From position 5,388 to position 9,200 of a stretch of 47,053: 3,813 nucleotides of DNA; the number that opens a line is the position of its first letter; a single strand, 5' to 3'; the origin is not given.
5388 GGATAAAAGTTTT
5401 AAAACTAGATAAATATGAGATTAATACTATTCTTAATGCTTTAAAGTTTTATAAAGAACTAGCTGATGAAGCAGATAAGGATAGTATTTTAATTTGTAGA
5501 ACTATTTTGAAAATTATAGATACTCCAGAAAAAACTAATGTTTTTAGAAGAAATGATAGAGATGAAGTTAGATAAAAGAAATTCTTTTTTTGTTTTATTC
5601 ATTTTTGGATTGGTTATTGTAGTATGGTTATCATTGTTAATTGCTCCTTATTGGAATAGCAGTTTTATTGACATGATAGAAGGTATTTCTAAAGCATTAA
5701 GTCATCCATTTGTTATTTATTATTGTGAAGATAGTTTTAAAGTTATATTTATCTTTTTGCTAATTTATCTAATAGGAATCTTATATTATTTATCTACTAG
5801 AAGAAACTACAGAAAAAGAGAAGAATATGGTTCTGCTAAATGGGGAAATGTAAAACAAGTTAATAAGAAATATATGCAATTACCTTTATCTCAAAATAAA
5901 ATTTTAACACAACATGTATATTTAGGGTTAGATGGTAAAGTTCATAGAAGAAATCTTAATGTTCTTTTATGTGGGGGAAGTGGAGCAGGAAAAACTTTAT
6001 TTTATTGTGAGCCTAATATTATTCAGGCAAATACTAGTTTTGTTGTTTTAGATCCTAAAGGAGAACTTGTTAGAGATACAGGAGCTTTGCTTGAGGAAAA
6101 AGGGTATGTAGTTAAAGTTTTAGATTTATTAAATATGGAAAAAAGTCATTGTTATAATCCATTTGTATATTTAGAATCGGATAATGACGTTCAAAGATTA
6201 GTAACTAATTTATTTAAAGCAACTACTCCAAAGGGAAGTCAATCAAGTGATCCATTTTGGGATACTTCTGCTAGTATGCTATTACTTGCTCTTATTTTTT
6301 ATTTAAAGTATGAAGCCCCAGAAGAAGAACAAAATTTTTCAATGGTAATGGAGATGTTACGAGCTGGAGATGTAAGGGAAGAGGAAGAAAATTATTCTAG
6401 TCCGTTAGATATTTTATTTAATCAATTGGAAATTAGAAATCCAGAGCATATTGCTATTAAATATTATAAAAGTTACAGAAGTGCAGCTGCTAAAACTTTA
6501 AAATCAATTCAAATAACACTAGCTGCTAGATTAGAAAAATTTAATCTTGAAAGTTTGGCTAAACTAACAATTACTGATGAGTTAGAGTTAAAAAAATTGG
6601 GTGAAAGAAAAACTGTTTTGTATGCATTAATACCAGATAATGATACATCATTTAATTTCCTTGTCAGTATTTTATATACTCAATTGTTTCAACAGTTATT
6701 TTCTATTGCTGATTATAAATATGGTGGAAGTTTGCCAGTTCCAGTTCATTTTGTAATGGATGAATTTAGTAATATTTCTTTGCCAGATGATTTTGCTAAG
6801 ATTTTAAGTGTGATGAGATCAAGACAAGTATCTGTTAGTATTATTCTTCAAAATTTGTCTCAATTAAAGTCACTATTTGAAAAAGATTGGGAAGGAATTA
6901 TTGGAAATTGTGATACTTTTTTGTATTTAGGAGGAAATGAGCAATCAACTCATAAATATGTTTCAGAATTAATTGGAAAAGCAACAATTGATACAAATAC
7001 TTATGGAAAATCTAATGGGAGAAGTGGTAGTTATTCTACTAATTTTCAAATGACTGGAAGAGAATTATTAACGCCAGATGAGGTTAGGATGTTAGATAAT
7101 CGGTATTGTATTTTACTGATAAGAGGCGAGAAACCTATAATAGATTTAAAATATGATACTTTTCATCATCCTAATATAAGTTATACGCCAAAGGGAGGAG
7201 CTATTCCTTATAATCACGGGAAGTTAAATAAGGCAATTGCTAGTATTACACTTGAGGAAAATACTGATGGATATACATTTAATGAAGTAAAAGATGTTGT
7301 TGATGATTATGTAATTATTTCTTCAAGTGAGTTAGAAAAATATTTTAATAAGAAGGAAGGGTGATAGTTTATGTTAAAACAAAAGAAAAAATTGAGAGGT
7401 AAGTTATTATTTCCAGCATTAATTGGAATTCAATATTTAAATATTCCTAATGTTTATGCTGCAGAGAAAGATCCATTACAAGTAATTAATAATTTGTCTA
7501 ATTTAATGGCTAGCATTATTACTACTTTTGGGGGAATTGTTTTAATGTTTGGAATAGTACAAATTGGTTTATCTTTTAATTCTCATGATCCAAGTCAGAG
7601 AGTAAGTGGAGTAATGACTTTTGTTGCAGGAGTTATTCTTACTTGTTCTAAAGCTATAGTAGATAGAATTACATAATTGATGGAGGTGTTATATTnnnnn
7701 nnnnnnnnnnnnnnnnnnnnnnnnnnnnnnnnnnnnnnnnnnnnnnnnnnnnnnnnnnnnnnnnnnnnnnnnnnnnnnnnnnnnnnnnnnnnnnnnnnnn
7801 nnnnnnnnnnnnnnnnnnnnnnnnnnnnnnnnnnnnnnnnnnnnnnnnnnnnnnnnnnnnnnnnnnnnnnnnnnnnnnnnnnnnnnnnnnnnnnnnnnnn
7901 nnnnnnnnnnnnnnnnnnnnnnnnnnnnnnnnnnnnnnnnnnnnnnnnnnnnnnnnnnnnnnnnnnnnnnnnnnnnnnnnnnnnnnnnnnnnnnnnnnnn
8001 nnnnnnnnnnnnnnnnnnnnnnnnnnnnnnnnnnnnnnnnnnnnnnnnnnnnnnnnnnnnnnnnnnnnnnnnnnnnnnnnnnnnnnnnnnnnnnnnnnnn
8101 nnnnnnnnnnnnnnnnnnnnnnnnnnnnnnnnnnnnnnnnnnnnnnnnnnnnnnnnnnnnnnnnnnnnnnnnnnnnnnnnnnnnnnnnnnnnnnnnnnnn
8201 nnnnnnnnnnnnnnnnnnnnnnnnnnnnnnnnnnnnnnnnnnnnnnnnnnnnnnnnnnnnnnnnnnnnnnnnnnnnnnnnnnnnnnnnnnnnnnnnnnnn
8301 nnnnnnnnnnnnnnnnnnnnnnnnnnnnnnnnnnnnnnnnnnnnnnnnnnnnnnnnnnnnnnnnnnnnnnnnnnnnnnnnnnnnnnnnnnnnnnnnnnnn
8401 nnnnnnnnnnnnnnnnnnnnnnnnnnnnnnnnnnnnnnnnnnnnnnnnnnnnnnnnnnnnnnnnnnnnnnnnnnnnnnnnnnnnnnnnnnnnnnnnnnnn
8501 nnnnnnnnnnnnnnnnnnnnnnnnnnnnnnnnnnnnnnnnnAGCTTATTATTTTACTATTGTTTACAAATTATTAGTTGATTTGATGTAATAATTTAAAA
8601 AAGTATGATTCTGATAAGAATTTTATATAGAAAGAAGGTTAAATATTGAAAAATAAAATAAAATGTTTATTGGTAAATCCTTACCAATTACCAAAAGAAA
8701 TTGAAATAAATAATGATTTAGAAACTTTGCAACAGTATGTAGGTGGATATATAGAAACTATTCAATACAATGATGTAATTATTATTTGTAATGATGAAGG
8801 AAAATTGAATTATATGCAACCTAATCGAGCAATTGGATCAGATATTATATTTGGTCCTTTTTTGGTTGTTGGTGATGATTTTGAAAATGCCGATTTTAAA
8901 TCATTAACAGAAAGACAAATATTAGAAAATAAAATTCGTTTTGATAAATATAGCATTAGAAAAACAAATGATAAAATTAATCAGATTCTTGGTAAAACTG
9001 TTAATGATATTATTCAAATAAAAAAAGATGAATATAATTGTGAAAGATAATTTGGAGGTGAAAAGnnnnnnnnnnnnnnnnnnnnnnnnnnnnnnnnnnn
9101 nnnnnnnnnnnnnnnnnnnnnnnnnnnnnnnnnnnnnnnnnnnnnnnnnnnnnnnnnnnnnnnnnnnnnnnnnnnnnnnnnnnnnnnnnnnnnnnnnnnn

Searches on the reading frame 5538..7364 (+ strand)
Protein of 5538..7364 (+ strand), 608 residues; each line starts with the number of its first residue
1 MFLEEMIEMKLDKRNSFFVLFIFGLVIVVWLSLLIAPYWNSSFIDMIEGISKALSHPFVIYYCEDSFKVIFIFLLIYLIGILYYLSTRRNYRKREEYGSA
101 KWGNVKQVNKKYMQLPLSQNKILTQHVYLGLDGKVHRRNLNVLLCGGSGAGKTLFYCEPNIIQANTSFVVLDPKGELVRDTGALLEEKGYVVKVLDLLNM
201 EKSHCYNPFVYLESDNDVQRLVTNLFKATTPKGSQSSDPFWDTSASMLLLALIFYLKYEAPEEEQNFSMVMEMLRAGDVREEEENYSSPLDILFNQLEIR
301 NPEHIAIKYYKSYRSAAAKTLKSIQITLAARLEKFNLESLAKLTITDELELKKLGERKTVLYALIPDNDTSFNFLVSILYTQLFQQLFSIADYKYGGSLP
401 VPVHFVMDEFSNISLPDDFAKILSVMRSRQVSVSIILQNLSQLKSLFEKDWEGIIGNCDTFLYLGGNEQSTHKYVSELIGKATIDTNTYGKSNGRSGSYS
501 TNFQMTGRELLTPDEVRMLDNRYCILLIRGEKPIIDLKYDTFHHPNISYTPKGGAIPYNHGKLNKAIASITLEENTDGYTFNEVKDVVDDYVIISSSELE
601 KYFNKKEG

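Call 5: search_protein_families(library=pfam, proteins=[window:5538-7364:+], max_evalue=0.001)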
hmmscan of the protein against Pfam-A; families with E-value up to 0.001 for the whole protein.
window:5538-7364:+ (608 aa): 3 families
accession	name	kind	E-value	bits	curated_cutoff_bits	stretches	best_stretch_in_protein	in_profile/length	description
PF02534.20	T4SS-DNA_transf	-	5.6e-64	217.1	20.1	1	133-541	35-445/468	Type IV secretory system Conjugative DNA transfer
PF12696.13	TraG-D_C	-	2.1e-34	118.6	22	1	402-520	1-125/126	TraM recognition site of TraD and TraG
PF10412.15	TrwB_AAD_bind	-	3.3e-16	59.6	20.5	1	138-538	14-385/387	Type IV secretion-system coupling protein DNA-binding domain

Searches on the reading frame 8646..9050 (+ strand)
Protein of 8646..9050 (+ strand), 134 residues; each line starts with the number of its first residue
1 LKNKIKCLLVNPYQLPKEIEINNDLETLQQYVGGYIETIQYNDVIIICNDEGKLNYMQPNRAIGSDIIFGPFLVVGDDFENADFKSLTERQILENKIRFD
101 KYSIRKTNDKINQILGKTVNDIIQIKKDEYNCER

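Call 5: search_protein_families(library=pfam, proteins=[window:8646-9050:+], max_evalue=0.001)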
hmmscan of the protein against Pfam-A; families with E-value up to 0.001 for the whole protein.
window:8646-9050:+ (134 aa): 1 family
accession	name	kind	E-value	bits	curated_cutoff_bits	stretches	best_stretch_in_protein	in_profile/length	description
PF12957.13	DUF3846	-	1e-25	90.3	27.5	1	5-93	1-96/103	Domain of unknown function (DUF3846)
